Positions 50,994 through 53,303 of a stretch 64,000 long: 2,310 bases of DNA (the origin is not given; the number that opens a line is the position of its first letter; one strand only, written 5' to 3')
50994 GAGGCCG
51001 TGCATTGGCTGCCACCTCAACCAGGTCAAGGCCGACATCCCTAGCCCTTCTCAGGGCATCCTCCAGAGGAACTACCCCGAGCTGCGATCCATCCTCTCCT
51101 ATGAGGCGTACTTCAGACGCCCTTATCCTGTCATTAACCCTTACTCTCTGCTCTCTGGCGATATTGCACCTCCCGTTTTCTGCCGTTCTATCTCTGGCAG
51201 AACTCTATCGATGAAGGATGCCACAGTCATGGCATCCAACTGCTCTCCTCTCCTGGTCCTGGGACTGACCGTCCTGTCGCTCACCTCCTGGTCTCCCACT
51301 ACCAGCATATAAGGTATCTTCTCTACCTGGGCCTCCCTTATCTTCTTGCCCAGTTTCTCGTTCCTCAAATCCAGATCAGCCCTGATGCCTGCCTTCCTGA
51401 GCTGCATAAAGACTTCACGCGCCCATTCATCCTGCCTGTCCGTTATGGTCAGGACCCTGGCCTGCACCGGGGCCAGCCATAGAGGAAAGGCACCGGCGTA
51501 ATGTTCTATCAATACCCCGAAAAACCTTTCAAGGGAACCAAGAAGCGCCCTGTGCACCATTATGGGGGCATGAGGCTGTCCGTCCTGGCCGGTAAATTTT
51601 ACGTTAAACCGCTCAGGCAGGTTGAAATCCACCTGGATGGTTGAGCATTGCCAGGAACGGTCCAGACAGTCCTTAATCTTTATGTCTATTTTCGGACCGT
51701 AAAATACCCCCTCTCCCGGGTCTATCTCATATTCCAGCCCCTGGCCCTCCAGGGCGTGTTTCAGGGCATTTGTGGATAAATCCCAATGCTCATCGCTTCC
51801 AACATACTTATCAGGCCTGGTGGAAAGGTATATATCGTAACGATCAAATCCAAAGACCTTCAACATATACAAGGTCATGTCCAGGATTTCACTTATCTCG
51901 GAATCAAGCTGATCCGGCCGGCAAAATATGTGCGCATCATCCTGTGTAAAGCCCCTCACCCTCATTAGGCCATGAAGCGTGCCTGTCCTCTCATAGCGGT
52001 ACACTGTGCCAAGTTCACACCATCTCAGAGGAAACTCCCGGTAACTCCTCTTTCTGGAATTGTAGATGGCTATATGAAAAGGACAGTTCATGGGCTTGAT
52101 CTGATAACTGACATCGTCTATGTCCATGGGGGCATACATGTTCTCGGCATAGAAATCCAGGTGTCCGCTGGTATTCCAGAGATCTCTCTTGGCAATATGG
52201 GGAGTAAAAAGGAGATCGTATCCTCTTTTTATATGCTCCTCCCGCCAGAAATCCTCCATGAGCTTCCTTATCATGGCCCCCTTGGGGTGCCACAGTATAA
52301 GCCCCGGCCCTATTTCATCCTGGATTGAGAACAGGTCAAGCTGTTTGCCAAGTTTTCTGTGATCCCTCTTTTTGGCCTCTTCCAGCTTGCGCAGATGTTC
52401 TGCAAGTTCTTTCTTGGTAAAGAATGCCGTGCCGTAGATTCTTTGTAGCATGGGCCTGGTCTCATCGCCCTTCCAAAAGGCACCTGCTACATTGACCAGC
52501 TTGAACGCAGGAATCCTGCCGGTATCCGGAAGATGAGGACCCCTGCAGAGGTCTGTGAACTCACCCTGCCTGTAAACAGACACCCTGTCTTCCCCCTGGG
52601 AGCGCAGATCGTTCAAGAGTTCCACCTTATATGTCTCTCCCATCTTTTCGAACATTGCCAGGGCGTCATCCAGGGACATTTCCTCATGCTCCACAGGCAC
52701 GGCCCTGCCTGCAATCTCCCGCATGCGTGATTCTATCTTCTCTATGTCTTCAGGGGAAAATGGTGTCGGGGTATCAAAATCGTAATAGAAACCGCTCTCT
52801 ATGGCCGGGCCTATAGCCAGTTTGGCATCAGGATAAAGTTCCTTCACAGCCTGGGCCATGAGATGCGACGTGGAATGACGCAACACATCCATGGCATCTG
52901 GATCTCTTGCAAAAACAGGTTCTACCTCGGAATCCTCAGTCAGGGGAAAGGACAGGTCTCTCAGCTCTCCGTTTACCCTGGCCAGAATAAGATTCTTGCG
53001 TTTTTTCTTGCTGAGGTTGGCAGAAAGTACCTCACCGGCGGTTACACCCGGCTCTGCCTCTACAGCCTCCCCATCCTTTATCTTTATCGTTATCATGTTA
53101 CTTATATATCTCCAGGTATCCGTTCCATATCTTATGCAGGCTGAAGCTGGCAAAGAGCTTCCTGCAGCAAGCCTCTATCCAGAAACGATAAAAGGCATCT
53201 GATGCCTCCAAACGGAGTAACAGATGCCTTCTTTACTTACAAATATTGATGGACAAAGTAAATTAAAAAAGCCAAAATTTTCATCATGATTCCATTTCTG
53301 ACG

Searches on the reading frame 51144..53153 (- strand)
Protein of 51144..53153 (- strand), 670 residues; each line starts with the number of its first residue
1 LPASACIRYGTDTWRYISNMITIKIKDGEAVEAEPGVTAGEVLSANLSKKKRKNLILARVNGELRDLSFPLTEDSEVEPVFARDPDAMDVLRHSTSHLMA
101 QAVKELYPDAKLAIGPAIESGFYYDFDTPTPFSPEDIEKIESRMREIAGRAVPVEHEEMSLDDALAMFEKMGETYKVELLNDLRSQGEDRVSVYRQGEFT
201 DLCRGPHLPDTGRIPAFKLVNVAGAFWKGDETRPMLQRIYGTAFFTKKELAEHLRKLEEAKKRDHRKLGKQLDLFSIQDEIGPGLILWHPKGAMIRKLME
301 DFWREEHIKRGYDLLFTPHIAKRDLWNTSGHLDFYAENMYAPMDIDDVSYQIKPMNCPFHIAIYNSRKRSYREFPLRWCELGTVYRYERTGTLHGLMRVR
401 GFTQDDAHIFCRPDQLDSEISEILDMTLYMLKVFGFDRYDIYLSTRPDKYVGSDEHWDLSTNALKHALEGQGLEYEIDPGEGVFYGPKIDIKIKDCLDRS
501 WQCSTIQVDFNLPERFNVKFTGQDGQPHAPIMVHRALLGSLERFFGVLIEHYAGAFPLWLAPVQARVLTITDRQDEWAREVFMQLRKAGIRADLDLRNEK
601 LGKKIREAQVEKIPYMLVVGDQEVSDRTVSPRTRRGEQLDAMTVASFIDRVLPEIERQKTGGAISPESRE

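Call 61: search_protein_families(library=pfam, proteins=[window:51144-53153:-], max_evalue=0.00001)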
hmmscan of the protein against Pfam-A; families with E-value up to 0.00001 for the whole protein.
window:51144-53153:- (670 aa): 3 families
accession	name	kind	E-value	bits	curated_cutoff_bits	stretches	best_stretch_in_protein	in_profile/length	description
PF00587.30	tRNA-synt_2b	-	1.5e-43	149.4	29.3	1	347-552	8-179/179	tRNA synthetase class II core domain (G, H, P, S and T)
PF03129.25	HGTP_anticodon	-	7.1e-21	74.6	21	1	564-651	1-91/94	Anticodon binding domain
PF07973.19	tRNA_SAD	-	3.7e-16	59.2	24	1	191-240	1-44/44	Threonyl and Alanyl tRNA synthetase second additional domain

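Call 80: find_homologous_proteins(query=window:51144-53153:-, max_evalue=1e-100)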
Query window:51144-53153:- (670 aa): 8000 proteins with E <= 1e-100 among 8000 candidates; the best 120 are listed.
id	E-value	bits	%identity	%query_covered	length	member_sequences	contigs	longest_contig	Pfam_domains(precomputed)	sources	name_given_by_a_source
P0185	0.0e+0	1510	100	97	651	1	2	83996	PF03129.26,PF00587.31,PF07973.20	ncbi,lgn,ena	-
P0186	0.0e+0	1509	100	97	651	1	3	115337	PF03129.26,PF00587.31,PF07973.20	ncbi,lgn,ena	-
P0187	0.0e+0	1506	100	97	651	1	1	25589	PF03129.26,PF00587.31,PF07973.20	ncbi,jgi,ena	-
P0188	0.0e+0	1505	100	97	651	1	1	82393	PF03129.26,PF00587.31,PF07973.20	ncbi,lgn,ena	-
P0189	0.0e+0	1312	84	98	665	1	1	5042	PF03129.26,PF00587.31,PF07973.20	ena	-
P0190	0.0e+0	1294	83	97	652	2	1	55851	PF03129.26,PF02824.28,PF00587.31,PF07973.20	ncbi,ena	-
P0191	0.0e+0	1287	83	97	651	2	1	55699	PF03129.26,PF00587.31,PF07973.20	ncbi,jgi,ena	-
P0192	0.0e+0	1283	81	98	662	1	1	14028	PF03129.26,PF02824.28,PF00587.31,PF07973.20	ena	-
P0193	0.0e+0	1283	81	98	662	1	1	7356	PF03129.26,PF02824.28,PF00587.31,PF07973.20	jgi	-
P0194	0.0e+0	1272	81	97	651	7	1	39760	PF03129.26,PF00587.31,PF07973.20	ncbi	-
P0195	0.0e+0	1250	82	95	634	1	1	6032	PF03129.26,PF00587.31,PF07973.20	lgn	-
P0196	0.0e+0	1200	76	97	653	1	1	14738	PF03129.26,PF00587.31,PF07973.20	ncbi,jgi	-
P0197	0.0e+0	1199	75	100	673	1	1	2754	PF03129.26,PF00587.31,PF07973.20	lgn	-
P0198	0.0e+0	1189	76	97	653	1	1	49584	PF03129.26,PF02824.28,PF00587.31,PF07973.20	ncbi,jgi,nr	ncbi:MAG: threonine--tRNA ligase [Thermodesulfobacteria bacterium]|nr:threonine--tRNA ligase [Thermo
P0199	0.0e+0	1188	75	97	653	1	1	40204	PF03129.26,PF00587.31,PF07973.20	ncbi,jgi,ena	-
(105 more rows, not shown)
